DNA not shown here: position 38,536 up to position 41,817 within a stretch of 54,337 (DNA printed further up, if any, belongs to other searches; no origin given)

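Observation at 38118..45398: Molybdo-hydroxylase L-M-S + CoA ligase + crotonase operon with the gene order of the furoyl-CoA (hmfABCDE) pathway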

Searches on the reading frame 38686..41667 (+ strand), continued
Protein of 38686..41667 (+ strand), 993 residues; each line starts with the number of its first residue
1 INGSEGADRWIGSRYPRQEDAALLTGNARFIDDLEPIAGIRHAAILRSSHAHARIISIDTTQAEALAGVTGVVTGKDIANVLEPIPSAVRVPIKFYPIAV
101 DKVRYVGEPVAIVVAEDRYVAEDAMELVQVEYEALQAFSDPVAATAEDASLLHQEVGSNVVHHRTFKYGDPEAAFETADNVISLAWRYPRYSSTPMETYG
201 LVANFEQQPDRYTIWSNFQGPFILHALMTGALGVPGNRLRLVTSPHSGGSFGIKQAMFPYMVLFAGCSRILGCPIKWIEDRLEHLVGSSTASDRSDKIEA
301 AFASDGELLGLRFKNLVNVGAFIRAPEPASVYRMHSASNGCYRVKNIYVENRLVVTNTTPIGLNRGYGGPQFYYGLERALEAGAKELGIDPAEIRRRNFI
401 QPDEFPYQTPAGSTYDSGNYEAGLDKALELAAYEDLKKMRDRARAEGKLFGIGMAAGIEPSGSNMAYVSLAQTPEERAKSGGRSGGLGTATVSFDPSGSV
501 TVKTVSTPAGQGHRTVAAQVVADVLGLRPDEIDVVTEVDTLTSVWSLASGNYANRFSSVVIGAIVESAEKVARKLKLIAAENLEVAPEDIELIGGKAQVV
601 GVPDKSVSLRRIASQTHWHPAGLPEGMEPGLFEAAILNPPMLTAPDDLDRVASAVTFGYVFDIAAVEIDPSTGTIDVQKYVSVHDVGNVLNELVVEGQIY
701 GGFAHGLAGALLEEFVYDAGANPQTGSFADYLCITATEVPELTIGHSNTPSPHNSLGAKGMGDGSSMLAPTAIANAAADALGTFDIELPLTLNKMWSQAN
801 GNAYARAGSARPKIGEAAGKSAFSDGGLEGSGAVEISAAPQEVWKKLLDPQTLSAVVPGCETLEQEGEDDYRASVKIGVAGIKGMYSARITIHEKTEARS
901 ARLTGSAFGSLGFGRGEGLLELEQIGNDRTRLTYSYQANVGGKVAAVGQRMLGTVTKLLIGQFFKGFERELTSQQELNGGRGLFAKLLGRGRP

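Call 29: search_solved_structures(query=window:38686-41667:+, max_evalue=1e-105, show_alignments=3)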
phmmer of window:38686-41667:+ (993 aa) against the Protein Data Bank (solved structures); distinct sequences matched with E-value up to 1e-105: 6.
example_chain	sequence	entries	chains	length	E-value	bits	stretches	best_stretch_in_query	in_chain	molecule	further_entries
8uem_A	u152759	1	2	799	1e-128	434.4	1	14-803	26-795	Carbon monoxide dehydrogenase (Large chain), CoxL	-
1t3q_B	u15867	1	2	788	3.9e-119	402.7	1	10-788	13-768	quinoline 2-oxidoreductase large subunit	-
1n5w_B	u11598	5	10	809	3.4e-111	376.4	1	11-796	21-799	Carbon monoxide dehydrogenase large chain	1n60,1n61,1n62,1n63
1zxi_B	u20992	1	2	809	3.7e-111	376.3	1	11-796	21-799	Carbon monoxide dehydrogenase large chain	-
7dqx_A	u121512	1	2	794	1.2e-106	361.3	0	7-801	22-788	6-hydroxypseudooxynicotine dehydrogenase complex subunit gamma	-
1ffu_B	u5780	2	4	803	5.6e-106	359.1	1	11-798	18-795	CUTL, MOLYBDOPROTEIN OF CARBON MONOXIDE DEHYDROGENASE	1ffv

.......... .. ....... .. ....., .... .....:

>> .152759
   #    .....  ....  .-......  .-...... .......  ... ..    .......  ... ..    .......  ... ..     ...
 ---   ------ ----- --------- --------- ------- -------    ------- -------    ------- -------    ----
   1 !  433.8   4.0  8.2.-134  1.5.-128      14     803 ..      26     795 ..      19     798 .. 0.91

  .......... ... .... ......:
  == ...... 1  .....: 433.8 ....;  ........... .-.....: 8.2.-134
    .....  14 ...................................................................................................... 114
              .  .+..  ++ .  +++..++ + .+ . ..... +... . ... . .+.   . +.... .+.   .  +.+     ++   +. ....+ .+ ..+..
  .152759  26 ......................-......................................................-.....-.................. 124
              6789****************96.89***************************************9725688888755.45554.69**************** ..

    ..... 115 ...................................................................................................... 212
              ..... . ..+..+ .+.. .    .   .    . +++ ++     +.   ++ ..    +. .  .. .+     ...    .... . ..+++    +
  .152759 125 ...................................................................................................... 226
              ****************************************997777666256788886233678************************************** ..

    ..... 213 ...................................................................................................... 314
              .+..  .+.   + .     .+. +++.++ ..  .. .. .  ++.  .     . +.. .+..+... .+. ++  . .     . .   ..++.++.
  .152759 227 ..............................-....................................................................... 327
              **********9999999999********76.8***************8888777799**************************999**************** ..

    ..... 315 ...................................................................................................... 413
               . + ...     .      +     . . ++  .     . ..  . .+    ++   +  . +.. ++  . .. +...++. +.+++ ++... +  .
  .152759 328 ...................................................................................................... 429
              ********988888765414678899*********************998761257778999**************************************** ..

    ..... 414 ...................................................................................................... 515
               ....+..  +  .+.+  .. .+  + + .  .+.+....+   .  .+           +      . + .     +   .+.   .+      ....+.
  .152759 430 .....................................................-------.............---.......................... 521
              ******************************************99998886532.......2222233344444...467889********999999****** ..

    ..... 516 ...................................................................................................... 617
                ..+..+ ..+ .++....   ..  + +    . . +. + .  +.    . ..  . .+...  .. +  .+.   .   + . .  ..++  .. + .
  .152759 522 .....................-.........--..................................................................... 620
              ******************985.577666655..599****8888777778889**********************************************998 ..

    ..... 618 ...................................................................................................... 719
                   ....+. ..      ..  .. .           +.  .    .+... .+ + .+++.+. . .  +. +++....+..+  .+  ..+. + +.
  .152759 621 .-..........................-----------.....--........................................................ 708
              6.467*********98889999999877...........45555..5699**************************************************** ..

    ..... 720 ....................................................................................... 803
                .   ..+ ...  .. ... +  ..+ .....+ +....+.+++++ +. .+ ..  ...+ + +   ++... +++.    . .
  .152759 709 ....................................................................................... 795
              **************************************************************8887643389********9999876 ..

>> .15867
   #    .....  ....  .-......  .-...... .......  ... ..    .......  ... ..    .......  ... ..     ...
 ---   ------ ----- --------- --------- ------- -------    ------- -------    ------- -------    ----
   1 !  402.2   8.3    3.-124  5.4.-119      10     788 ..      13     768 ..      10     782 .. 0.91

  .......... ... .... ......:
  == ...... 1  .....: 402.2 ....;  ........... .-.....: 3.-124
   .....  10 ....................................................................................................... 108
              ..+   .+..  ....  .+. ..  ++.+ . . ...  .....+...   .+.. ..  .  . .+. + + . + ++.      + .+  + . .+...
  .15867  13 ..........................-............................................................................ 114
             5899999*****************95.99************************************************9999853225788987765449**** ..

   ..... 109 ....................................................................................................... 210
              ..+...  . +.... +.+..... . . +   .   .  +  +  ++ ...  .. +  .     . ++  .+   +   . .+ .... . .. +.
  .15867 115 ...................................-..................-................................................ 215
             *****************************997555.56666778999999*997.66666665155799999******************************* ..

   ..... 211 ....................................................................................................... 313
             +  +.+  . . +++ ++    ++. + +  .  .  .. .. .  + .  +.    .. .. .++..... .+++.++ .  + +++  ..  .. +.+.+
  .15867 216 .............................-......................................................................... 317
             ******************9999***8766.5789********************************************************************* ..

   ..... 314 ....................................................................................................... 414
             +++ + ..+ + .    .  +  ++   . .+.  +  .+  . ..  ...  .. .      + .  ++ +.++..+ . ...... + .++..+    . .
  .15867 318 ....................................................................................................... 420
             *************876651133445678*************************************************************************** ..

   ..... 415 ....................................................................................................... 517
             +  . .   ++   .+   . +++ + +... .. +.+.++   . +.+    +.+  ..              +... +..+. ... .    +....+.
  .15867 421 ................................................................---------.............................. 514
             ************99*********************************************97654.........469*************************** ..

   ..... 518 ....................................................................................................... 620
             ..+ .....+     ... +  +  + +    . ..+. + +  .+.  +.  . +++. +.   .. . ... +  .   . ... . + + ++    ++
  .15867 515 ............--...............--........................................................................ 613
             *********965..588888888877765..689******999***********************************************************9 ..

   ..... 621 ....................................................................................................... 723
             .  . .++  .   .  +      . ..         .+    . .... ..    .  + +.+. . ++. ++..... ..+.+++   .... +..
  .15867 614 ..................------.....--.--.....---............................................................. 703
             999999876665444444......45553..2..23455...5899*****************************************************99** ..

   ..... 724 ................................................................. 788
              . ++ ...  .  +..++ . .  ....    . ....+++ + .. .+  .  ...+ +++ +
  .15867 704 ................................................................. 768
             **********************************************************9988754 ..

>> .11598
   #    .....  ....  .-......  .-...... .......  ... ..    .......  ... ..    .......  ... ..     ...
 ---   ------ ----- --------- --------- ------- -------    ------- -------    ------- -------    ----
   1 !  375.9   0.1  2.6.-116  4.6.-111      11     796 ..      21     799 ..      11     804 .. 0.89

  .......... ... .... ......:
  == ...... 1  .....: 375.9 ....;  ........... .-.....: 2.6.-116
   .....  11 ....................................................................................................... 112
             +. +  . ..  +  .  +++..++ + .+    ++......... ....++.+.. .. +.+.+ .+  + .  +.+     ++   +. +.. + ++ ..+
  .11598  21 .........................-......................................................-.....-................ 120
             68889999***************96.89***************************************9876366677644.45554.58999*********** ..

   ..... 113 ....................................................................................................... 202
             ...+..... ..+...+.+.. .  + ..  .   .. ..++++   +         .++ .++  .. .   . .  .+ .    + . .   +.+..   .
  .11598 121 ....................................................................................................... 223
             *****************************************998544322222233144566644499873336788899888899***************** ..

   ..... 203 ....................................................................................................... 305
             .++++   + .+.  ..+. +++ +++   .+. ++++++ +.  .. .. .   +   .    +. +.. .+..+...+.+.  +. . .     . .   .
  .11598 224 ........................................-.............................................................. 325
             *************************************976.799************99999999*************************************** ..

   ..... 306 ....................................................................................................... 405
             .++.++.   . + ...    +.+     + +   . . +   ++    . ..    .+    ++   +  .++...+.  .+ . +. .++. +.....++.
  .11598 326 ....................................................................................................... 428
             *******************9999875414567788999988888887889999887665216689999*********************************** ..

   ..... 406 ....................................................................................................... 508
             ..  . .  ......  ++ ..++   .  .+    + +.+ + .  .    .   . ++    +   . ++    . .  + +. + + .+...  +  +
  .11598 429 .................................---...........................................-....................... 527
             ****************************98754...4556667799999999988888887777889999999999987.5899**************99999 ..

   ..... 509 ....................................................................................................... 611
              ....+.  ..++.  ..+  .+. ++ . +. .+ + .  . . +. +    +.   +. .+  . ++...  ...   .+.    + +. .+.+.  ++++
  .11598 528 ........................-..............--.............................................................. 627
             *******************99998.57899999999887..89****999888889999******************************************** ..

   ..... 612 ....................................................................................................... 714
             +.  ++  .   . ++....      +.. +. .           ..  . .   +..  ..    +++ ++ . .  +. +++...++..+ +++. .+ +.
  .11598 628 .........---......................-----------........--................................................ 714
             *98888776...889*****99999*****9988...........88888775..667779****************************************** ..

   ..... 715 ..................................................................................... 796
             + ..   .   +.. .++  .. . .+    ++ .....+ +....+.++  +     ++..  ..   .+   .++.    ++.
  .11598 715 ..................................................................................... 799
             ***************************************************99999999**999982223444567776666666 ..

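Call 30: find_encoding_contigs(protein=P0055, flank=9000, max_places=1)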
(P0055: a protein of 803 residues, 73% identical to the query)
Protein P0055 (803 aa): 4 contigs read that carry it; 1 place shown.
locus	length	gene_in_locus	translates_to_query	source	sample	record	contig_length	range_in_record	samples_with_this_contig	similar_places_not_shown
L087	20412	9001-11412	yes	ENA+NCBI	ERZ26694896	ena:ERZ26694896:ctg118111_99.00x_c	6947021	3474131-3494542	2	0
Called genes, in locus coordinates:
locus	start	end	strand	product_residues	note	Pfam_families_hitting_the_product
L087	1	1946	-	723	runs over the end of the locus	PF02775:TPP_enzyme_C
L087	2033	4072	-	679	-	PF13380:CoA_binding_2, PF13607:Succ_CoA_lig, PF13549:ATP-grasp_5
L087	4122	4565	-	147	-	PF06803:DUF1232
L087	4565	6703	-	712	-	PF02538:Hydantoinase_B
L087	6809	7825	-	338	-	PF03401:TctC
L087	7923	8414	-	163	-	PF00583:Acetyltransf_1, PF13673:Acetyltransf_10, PF13508:Acetyltransf_7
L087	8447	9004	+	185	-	PF02525:Flavodoxin_2, PF03358:FMN_red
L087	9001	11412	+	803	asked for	PF01315:Ald_Xan_dh_C, PF02738:MoCoBD_1, PF20256:MoCoBD_2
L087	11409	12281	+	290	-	PF00941:FAD_binding_5, PF03450:CO_deh_flav_C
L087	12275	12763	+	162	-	PF13510:Fer2_4 (weak), PF00111:Fer2, PF13085:Fer2_3 (weak), PF01799:Fer2_2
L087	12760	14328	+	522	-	PF00501:AMP-binding, PF13193:AMP-binding_C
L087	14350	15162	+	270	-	PF00378:ECH_1, PF16113:ECH_2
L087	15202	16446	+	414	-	PF05977:MFS_3, PF07690:MFS_1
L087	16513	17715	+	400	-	PF00070:Pyr_redox (faint), PF01266:DAO (faint), PF01494:FAD_binding_3, PF13450:NAD_binding_8 (faint)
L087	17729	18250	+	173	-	PF02776:TPP_enzyme_N (weak)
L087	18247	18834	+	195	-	PF02775:TPP_enzyme_C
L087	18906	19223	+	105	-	PF08803:ydhR (weak)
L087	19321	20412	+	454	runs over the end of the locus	PF01966:HD, PF19276:HD_assoc_2 (faint)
